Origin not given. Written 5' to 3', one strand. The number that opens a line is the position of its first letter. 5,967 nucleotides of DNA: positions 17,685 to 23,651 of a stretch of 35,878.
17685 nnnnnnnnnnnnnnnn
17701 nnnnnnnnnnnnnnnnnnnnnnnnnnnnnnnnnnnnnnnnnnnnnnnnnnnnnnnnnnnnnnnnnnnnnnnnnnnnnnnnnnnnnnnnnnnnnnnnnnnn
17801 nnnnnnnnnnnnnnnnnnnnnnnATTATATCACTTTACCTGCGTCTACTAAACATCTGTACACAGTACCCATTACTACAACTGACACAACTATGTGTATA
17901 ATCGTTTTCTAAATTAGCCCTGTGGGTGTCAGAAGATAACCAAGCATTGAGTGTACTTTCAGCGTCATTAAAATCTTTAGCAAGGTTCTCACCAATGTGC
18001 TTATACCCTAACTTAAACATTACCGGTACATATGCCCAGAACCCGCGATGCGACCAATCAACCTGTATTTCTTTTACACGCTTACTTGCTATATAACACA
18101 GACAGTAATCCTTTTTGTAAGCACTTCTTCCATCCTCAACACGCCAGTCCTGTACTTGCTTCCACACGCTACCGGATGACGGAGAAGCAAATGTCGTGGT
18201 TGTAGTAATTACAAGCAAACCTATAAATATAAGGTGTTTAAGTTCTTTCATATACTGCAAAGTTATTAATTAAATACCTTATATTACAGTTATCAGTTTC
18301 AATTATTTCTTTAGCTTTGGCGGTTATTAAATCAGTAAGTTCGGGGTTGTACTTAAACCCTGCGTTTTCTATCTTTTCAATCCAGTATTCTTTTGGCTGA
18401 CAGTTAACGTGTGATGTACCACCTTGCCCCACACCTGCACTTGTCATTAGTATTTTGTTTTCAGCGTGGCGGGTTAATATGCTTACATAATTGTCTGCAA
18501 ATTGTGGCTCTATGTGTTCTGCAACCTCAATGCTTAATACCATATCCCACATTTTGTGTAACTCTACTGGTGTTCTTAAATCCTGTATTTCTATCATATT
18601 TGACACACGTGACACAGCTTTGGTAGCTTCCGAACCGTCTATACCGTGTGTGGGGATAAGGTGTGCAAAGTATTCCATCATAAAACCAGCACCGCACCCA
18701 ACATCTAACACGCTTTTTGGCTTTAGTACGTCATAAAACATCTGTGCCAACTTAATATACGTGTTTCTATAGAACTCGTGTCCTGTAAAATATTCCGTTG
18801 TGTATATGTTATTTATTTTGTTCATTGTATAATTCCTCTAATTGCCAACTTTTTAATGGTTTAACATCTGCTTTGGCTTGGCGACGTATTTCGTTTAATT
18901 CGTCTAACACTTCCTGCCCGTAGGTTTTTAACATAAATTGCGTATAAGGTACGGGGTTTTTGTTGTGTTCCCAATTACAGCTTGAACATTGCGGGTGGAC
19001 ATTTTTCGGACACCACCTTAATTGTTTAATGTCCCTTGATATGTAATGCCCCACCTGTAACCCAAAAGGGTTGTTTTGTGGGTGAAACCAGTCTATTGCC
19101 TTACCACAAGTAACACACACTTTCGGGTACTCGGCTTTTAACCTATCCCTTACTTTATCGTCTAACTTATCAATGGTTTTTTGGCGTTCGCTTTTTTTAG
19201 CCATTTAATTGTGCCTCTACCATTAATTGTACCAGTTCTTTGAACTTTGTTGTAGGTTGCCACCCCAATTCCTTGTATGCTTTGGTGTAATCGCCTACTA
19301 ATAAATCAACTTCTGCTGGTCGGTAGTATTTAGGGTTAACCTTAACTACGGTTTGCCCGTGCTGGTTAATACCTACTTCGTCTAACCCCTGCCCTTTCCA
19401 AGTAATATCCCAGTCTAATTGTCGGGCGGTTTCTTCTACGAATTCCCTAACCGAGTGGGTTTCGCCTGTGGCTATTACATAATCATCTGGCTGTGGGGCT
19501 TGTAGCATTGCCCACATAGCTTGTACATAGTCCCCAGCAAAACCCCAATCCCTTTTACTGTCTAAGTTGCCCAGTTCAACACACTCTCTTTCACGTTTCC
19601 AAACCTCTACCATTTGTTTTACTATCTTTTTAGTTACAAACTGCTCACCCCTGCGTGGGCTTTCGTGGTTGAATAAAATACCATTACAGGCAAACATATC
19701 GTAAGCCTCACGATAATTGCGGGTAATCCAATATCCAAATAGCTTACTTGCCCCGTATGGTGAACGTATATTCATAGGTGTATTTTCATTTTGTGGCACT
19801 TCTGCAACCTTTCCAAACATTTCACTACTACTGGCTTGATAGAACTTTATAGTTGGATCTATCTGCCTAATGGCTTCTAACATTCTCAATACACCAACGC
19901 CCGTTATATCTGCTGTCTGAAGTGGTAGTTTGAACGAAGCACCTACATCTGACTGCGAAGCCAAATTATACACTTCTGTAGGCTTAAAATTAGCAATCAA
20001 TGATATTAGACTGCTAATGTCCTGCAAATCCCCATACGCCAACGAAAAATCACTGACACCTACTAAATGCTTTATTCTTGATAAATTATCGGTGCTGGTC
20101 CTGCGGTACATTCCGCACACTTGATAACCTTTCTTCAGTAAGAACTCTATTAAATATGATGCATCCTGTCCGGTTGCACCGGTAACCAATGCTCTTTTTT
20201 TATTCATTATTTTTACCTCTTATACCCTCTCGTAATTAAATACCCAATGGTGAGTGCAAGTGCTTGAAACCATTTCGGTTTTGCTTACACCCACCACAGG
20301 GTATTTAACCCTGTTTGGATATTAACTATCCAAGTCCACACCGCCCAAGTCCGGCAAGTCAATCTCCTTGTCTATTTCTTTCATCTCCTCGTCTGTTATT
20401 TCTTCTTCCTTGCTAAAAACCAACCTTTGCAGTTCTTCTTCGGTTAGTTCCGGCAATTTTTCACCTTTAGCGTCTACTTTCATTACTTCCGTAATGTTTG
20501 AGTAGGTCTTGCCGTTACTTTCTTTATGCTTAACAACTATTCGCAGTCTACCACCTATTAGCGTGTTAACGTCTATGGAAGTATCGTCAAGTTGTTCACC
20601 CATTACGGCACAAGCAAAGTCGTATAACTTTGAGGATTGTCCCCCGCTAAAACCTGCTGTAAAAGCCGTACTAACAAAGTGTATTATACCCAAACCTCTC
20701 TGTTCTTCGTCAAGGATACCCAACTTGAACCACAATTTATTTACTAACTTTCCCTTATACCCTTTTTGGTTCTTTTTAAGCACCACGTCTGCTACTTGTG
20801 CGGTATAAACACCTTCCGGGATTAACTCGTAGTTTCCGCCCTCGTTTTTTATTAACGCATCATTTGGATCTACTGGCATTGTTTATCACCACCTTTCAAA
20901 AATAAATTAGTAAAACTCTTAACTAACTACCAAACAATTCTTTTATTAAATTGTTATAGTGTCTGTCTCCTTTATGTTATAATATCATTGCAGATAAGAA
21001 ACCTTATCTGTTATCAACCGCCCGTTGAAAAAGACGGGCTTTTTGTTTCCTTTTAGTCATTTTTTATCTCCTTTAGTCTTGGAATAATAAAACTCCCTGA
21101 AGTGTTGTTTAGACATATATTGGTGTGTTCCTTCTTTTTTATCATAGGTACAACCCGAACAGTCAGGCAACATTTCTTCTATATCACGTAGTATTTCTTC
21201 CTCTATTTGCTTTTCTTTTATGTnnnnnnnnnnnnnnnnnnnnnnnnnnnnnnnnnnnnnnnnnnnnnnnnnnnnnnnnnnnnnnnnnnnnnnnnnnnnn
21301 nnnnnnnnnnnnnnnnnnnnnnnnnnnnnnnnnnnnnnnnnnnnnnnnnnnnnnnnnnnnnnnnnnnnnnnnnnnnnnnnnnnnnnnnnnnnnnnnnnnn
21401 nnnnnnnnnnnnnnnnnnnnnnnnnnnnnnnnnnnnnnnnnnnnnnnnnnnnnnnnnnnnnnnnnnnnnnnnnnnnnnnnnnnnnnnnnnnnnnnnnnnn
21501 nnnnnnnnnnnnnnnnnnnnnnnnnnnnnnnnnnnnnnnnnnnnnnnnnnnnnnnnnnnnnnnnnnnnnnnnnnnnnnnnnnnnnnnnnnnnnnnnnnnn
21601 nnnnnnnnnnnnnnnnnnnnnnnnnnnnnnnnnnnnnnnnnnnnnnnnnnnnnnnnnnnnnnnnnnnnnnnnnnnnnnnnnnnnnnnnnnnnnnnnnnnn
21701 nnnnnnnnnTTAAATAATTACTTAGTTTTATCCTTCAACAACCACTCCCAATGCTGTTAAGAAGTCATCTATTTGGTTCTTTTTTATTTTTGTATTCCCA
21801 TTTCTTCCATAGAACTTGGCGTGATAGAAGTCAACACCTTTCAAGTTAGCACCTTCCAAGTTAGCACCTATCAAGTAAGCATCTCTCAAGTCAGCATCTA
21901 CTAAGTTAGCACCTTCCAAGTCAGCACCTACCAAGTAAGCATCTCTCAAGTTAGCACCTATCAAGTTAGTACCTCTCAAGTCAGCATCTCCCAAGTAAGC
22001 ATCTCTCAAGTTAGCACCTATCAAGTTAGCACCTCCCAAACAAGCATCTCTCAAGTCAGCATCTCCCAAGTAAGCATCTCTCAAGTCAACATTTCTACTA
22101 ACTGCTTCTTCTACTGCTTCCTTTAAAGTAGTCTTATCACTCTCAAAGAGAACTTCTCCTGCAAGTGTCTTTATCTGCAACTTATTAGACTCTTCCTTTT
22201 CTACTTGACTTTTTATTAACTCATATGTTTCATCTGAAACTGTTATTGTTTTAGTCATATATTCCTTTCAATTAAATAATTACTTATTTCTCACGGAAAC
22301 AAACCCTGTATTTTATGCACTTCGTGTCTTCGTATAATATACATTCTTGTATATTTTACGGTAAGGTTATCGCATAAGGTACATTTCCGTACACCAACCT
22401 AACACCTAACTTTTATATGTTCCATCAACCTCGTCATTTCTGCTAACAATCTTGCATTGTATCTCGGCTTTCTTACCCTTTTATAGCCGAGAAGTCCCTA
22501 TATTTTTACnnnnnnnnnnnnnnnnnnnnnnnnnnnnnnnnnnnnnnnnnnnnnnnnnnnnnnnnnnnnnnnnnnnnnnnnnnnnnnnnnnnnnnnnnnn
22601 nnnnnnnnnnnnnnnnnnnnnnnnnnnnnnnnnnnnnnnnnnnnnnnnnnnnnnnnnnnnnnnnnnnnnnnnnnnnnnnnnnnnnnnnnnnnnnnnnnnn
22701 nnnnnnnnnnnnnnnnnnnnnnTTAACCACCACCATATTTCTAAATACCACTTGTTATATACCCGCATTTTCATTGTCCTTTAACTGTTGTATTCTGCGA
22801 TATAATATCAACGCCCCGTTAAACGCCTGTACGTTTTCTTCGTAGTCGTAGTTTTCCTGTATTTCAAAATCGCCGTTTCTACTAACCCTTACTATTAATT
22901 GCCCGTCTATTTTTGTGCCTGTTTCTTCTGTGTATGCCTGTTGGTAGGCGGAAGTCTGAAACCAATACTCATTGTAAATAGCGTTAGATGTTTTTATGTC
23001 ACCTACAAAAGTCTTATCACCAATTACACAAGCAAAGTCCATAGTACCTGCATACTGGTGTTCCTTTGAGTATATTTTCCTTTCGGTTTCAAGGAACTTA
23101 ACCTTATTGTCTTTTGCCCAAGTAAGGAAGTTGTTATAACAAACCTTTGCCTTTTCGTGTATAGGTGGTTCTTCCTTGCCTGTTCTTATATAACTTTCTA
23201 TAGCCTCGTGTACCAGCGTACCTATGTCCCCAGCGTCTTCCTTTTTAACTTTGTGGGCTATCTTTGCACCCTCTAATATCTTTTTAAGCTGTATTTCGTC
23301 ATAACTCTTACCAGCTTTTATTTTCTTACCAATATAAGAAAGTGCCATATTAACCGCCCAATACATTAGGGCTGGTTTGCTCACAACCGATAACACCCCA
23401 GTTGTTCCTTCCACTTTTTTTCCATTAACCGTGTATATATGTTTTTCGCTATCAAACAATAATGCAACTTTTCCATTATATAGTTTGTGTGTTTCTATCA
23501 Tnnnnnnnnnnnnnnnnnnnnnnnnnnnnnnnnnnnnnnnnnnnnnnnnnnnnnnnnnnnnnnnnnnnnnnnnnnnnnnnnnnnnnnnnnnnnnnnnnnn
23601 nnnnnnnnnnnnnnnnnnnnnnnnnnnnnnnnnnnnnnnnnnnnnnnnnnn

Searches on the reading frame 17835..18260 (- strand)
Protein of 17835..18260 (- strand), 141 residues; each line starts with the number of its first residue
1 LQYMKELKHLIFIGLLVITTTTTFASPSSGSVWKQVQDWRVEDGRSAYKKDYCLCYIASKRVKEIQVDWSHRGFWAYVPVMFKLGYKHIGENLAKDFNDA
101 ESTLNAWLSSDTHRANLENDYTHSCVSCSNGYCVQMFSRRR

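Call 81: search_protein_families(library=pfam, proteins=[window:17835-18260:-], max_evalue=0.001)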
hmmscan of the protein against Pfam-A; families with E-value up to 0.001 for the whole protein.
window:17835-18260:- (141 aa): 1 family
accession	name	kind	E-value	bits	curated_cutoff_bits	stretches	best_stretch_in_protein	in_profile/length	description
PF00188.32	CAP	-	0.00028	22.1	21.1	1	37-132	5-106/117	Cysteine-rich secretory protein family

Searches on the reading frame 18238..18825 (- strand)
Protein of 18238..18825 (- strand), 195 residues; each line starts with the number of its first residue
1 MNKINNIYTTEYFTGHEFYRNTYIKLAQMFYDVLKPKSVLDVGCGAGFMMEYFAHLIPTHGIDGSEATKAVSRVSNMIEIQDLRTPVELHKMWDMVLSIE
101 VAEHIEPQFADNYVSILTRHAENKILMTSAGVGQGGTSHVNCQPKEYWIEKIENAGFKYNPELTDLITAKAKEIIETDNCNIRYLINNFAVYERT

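Call 80: search_protein_families(library=phrogs, proteins=[window:18238-18825:-], max_evalue=0.001)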
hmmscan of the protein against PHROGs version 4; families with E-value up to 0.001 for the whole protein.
window:18238-18825:- (195 aa): 3 families
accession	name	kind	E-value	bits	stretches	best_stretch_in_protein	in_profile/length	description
phrog_4752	-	other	4.8e-06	27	1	18-112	36-141/241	tRNA methyltransferase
phrog_24759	-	other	6.2e-05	23.9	1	6-159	28-187/204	methyltransferase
phrog_27380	-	other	0.0004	20.9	0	26-145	81-207/285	methyltransferase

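Call 81: search_protein_families(library=pfam, proteins=[window:18238-18825:-], max_evalue=0.001)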
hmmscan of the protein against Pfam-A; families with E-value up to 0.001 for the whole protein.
window:18238-18825:- (195 aa): 4 families
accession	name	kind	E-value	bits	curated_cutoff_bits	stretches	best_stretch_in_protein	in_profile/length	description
PF13489.12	Methyltransf_23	-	1e-05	25.8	27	1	34-107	21-96/164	Methyltransferase domain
PF13649.12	Methyltransf_25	-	6.2e-05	24.1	27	1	39-113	1-85/97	Methyltransferase domain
PF08241.18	Methyltransf_11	-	0.00013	23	21.2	1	40-106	1-74/95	Methyltransferase domain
PF02353.26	CMAS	-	0.00024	21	27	1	36-150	63-186/273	Mycolic acid cyclopropane synthetase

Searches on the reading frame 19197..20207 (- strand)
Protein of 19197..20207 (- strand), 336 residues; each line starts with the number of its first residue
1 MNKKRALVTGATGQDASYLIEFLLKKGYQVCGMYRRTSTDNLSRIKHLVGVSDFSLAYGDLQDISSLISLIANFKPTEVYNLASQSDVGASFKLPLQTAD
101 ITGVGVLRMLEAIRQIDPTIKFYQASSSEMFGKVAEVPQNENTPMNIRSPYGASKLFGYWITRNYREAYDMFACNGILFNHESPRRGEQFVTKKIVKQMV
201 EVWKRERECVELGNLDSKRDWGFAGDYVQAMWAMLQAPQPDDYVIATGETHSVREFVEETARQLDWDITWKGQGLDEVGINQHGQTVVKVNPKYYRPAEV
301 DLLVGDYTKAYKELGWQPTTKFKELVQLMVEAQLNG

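Call 80: search_protein_families(library=phrogs, proteins=[window:19197-20207:-], max_evalue=0.001)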
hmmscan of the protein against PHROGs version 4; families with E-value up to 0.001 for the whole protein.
window:19197-20207:- (336 aa): 1 family
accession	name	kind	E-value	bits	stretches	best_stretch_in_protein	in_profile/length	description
phrog_540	-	DNA, RNA and nucleotide metabolism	2.5e-78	265.2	1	1-335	290-596/715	nucleotide-sugar epimerase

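Call 81: search_protein_families(library=pfam, proteins=[window:19197-20207:-], max_evalue=0.001)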
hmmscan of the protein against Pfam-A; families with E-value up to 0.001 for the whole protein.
window:19197-20207:- (336 aa): 4 families
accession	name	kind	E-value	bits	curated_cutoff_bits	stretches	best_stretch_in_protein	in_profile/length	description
PF16363.11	GDP_Man_Dehyd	-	4.3e-133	444.3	27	1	7-329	1-332/332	GDP-mannose 4,6 dehydratase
PF01370.27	Epimerase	-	1.4e-67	228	20.9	1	6-246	1-240/240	NAD dependent epimerase/dehydratase family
PF04321.23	RmlD_sub_bind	-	3.2e-05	23.6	27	1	5-167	2-141/287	RmlD substrate binding domain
PF05368.20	NmrA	-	0.00014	22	27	1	3-71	2-67/298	NmrA-like family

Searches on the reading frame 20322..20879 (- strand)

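Call 80: search_protein_families(library=phrogs, proteins=[window:20322-20879:-], max_evalue=0.001)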
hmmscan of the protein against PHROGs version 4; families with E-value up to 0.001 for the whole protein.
window:20322-20879:- (185 aa): 3 families
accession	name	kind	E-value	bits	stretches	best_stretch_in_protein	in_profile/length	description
phrog_378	-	DNA, RNA and nucleotide metabolism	6.9e-08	33.9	1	16-156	15-142/163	single strand DNA binding protein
phrog_862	-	unknown function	1.4e-05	26.1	1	12-156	26-186/276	-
phrog_3724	-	unknown function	0.00052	20.4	0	15-171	21-170/285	-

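Call 90: search_protein_families(library=pfam, proteins=[window:20322-20879:-], max_evalue=0.01)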
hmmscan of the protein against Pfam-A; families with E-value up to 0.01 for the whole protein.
window:20322-20879:- (185 aa): 1 family
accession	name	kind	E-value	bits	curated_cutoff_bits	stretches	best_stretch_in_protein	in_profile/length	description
PF05037.18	DUF669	-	2.4e-07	31.4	21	1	12-137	6-133/138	Protein of unknown function (DUF669)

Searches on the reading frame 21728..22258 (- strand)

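Call 80: search_protein_families(library=phrogs, proteins=[window:21728-22258:-], max_evalue=0.001)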
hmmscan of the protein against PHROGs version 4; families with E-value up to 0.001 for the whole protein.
window:21728-22258:- (176 aa): 7 families
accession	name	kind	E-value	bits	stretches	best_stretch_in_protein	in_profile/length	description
phrog_7713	-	unknown function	8.6e-31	106.7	3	106-153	29-76/103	-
phrog_31265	-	unknown function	4.3e-24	86.8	1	26-143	2-145/264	-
phrog_923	-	unknown function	6.8e-20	71.4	1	16-154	764-905/990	-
phrog_15350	-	unknown function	1.1e-13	51.9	1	49-148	171-270/494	-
phrog_31567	-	unknown function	2.9e-12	47.8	1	87-118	43-74/151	-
phrog_30240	-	unknown function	2.7e-10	40.6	1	53-149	149-245/438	-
phrog_12514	-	unknown function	5.3e-08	33.6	1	54-112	186-244/287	-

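Call 81: search_protein_families(library=pfam, proteins=[window:21728-22258:-], max_evalue=0.001)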
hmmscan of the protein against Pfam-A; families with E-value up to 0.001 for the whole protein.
window:21728-22258:- (176 aa): 3 families
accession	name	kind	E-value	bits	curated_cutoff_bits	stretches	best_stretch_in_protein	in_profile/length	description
PF00805.28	Pentapeptide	-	4.3e-41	138.5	20.2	4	77-116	1-40/40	Pentapeptide repeats (8 copies)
PF13599.13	Pentapeptide_4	-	2.7e-09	37.4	38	1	92-150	11-69/78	Pentapeptide repeat region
PF13576.12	Pentapeptide_3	-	5.8e-08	33.3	27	0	101-141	3-46/48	Pentapeptide repeats (9 copies)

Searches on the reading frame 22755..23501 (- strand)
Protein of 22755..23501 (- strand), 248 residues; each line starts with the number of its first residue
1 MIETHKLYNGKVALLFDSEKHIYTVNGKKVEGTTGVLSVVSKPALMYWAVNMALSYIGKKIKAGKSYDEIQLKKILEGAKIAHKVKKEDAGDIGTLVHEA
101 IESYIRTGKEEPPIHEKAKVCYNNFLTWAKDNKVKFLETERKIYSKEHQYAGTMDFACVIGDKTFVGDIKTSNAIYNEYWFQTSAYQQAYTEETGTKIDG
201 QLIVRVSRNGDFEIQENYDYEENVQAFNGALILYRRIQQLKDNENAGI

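Call 80: search_protein_families(library=phrogs, proteins=[window:22755-23501:-], max_evalue=0.001)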
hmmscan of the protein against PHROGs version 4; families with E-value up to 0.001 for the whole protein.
window:22755-23501:- (248 aa): 4 families
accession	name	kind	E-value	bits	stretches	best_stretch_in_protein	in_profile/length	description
phrog_298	-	DNA, RNA and nucleotide metabolism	6.8e-33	115.3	1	9-229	44-251/293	exonuclease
phrog_466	-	DNA, RNA and nucleotide metabolism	3.4e-09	37.5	1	57-191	180-319/446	exonuclease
phrog_1706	-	DNA, RNA and nucleotide metabolism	2.5e-06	28.2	1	83-214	77-196/293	CRISPR/Cas system associated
phrog_3953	-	DNA, RNA and nucleotide metabolism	0.00074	20.2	0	79-215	29-156/186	exonuclease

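Call 90: search_protein_families(library=pfam, proteins=[window:22755-23501:-], max_evalue=0.01)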
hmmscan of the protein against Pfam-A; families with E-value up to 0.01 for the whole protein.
window:22755-23501:- (248 aa): 0 families
